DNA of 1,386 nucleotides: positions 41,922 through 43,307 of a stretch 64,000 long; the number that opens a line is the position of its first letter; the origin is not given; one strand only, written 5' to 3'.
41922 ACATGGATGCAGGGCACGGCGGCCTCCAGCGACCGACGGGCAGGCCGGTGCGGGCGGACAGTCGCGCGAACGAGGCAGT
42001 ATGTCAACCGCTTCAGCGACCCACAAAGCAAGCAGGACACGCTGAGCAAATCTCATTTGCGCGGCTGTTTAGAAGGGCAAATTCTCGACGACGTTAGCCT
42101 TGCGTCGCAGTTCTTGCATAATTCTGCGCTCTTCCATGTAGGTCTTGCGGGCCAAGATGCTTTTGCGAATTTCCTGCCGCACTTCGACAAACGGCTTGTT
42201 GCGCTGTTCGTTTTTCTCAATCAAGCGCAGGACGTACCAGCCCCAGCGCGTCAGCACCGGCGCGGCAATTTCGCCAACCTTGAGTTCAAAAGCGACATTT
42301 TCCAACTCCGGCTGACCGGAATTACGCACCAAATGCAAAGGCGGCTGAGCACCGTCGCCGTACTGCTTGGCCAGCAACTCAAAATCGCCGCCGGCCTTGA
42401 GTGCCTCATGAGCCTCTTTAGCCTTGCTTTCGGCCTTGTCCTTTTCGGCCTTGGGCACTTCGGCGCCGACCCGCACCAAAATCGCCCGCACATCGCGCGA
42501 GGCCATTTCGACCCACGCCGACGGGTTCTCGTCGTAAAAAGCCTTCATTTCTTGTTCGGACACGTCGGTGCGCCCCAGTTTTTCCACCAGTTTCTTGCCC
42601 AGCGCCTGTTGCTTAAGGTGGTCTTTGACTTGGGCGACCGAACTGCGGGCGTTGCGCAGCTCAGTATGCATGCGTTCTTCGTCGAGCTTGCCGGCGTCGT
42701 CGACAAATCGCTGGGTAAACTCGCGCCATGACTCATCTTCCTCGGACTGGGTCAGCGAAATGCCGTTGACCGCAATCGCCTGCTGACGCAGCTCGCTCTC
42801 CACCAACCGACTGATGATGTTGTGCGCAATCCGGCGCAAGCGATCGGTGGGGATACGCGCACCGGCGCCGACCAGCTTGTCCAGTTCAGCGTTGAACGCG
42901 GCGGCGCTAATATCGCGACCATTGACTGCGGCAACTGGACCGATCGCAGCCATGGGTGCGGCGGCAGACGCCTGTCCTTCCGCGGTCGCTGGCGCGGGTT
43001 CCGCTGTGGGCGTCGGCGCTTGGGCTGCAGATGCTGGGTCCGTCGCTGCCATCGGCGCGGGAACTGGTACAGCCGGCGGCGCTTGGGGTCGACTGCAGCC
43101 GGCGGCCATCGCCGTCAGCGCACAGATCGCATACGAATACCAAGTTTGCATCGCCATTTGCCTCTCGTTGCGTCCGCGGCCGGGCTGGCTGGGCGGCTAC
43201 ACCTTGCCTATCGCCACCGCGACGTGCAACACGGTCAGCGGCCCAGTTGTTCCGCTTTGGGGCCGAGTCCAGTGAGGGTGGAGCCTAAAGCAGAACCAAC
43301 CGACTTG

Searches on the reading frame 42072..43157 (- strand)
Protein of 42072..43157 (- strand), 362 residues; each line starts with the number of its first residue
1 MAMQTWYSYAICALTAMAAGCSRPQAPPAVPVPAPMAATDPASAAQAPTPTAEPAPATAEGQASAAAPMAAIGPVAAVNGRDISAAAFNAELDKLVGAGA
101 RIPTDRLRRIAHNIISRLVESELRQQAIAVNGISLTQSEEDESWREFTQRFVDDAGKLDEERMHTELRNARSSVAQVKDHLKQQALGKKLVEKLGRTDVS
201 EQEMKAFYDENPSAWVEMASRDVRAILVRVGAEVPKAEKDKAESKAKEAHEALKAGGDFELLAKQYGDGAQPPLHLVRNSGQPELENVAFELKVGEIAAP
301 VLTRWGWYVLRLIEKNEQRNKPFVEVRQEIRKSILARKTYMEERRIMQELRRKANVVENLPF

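Call 11: search_protein_families(library=pfam, proteins=[window:42072-43157:-])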
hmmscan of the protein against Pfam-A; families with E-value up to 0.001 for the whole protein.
window:42072-43157:- (362 aa): 5 families
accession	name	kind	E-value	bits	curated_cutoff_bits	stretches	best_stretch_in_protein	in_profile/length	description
PF13145.12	Rotamase_2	-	1e-17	65.5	27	1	199-328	1-121/121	PPIC-type PPIASE domain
PF00639.27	Rotamase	-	1.5e-10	42.4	21.7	1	226-313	2-96/97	PPIC-type PPIASE domain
PF13616.12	Rotamase_3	-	2.8e-10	41.2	22.5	1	219-315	14-115/116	PPIC-type PPIASE domain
PF13624.11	SurA_N_3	-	3.8e-08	33.8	27.2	1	74-190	40-161/162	SurA-like N-terminal domain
PF13623.11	SurA_N_2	-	4.5e-07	30.3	28.5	1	74-165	42-143/145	SurA-like N-terminal domain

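Call 16: find_encoding_contigs(protein=window:42072-43157:-, flank=10000, max_places=10)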
Protein window:42072-43157:- (362 aa): no gene with exactly this product is on record in the collection.
